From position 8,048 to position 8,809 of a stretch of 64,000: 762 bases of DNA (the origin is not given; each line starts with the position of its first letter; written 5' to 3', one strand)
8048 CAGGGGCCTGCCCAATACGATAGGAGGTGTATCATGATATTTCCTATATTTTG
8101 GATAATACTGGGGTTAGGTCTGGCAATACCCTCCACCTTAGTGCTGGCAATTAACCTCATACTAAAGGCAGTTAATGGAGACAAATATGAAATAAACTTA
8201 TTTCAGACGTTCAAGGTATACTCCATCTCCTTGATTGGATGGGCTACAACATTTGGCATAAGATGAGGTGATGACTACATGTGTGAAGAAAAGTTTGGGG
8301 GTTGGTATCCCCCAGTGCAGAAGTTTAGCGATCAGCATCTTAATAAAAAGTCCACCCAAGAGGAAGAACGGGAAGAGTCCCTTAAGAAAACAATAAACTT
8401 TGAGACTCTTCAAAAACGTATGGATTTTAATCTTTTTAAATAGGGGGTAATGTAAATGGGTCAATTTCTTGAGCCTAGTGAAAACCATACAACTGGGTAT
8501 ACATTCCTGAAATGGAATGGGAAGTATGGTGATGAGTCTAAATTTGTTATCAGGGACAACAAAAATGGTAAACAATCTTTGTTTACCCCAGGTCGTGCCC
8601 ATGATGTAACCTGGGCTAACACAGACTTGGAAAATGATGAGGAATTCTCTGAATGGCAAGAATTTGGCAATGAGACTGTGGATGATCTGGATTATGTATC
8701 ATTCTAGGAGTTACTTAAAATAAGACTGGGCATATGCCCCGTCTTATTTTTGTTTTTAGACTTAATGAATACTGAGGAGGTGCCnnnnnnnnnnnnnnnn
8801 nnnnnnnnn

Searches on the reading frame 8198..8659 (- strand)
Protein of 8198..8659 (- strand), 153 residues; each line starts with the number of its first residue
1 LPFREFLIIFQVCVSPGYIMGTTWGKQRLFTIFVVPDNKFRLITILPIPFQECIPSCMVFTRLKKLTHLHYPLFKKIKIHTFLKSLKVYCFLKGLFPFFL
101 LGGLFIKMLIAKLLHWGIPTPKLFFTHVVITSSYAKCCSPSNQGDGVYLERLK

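Call 103: search_protein_families(library=phrogs, proteins=[window:8198-8659:-], max_evalue=0.01)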
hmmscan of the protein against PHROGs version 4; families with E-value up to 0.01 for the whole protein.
window:8198-8659:- (153 aa): 0 families
